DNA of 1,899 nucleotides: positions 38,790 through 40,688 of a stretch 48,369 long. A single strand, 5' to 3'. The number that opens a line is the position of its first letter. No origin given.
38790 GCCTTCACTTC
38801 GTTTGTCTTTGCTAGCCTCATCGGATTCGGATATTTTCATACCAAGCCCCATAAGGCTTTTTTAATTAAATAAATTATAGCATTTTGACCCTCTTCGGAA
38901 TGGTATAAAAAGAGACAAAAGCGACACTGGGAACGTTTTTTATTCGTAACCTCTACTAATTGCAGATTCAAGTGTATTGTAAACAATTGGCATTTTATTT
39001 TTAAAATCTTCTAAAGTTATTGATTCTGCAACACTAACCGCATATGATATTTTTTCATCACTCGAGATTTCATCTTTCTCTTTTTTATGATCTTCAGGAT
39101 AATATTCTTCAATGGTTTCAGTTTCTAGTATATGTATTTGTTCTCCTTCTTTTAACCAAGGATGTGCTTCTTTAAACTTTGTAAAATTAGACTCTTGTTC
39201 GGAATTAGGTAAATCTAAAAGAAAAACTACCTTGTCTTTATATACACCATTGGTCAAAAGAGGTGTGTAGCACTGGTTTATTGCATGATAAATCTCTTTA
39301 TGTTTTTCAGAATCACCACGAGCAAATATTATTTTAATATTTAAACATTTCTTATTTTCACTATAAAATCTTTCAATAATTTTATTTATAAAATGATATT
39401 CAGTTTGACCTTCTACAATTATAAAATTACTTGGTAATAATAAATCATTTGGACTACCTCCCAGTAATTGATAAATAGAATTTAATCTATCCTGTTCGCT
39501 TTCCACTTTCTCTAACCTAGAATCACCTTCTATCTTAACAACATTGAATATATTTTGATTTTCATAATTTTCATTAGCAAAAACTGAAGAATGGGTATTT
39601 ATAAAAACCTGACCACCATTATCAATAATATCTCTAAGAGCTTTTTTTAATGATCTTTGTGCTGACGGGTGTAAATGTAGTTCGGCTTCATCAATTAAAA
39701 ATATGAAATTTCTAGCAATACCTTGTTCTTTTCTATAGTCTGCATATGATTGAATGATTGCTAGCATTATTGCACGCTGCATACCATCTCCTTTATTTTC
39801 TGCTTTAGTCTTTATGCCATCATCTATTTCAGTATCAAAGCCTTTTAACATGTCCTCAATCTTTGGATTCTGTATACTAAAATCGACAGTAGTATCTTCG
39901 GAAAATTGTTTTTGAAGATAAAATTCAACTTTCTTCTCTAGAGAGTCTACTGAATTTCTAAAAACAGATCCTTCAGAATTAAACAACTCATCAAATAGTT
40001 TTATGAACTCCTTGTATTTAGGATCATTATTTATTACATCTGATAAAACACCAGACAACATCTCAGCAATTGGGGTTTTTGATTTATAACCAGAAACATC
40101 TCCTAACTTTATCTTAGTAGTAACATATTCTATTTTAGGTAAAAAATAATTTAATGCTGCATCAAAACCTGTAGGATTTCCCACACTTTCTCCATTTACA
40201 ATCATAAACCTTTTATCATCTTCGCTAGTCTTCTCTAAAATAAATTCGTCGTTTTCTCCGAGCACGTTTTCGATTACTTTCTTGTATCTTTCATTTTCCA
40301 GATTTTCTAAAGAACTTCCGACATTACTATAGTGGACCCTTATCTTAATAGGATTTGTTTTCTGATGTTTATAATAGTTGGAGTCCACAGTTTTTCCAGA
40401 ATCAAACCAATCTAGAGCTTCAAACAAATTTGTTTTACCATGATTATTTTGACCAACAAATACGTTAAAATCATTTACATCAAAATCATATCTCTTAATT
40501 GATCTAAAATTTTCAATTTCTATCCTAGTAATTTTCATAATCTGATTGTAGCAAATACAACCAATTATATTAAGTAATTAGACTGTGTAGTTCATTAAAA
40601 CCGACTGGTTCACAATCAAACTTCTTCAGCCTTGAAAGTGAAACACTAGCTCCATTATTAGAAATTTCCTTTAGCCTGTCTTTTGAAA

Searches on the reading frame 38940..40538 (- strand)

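Call 3: search_protein_families(library=pfam, proteins=[window:38940-40538:-], max_evalue=0.01)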
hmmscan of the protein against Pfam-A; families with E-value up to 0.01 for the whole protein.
window:38940-40538:- (532 aa): 7 families
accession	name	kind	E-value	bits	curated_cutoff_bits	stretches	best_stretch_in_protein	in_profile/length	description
PF13175.12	AAA_15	-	2.8e-30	106.6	32.1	2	173-320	251-373/374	AAA ATPase domain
PF13304.12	AAA_21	-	2.1e-17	64.6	27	1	24-320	1-302/304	AAA domain, putative AbiEii toxin, Type IV TA system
PF11398.14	DUF2813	-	1.7e-10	41.3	21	1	1-45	1-45/372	Protein of unknown function (DUF2813)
PF02463.25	SMC_N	-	1.2e-08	35.1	40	1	3-331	2-212/220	RecF/RecN/SMC N terminal domain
PF20469.4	OLD-like_TOPRIM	-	0.00011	23.2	23.2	1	371-411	5-45/67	Overcoming lysogenization defect protein-like, TOPRIM domain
PF13476.12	AAA_23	-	0.0064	17.6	27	0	5-119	1-87/201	AAA domain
PF14103.11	DUF4276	-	0.0064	17.2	30.2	0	375-446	1-67/192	Domain of unknown function (DUF4276)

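Call 4: search_protein_families(library=ncbifam, proteins=[window:38940-40538:-], max_evalue=0.01)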
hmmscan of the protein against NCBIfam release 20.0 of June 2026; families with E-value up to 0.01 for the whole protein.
window:38940-40538:- (532 aa): 5 families
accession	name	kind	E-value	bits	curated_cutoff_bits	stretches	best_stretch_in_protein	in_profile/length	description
TIGR00611.2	recf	equivalog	1.9e-13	50.3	172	1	3-71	1-73/339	DNA replication/repair protein RecF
NF041760.1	PtuA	equivalog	3.1e-13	49.5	500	2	279-319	379-418/524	retron Ec78 anti-phage system effector ATPase PtuA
NF038234.1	retron_eff_Eco8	equivalog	4.6e-13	48.6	250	1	1-396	1-404/679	retron Eco8 family effector endonuclease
NF047739.1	antiphage_MADS3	equivalog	5e-12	45.7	420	1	3-44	2-43/427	methylation-associated defense system AAA family ATPase MAD3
TIGR01189.1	ccmA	equivalog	0.0086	15.8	131.6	0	276-322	145-191/198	heme ABC exporter ATP-binding protein CcmA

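Call 37: search_protein_families(library=padloc, proteins=[window:38940-40538:-], max_evalue=0.001)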
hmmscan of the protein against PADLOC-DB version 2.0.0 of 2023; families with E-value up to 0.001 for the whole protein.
window:38940-40538:- (532 aa): 107 families (the best 25 are shown)
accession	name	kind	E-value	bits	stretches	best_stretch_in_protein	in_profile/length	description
PDLC02358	Old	-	1.9e-59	200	1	1-412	2-427/578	Old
PDLC02979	AriA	-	1.5e-31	108.6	2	172-320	249-372/373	-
PDLC00067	GajA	-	1.8e-28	97.4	2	208-410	229-437/604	AAA ATPase domain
PDLC00075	GajA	-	1.8e-21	74.3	2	154-408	156-394/536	AAA ATPase domain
PDLC04168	GajA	-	2.2e-21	74.2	2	274-402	274-397/570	-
PDLC02981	AriAB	-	7.9e-21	72.4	2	268-425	322-483/694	-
PDLC02915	ATPase-Toprim_I-B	-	3.3e-20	70.4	2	1-96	1-101/623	-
PDLC00094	GajA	-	3.3e-20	70.1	2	227-387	247-410/569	AAA ATPase domain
PDLC00070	GajA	-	7.1e-20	69.1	2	194-387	207-405/596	AAA ATPase domain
PDLC02980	AriA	-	4.4e-19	67.6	1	24-320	1-302/304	-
PDLC03878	NsnB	-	5.1e-19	67.2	1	3-319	2-279/345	-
PDLC00086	GajA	-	7.4e-19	66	2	1-43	1-43/600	AAA ATPase domain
PDLC00271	PtuA1|PtuA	-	9.2e-19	66.3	2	269-332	271-332/421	AAA ATPase domain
PDLC00081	GajA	-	1.7e-18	64.7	1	1-395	1-398/574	AAA ATPase domain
PDLC00062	GajA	-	3.5e-18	63.4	2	1-42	1-42/639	AAA ATPase domain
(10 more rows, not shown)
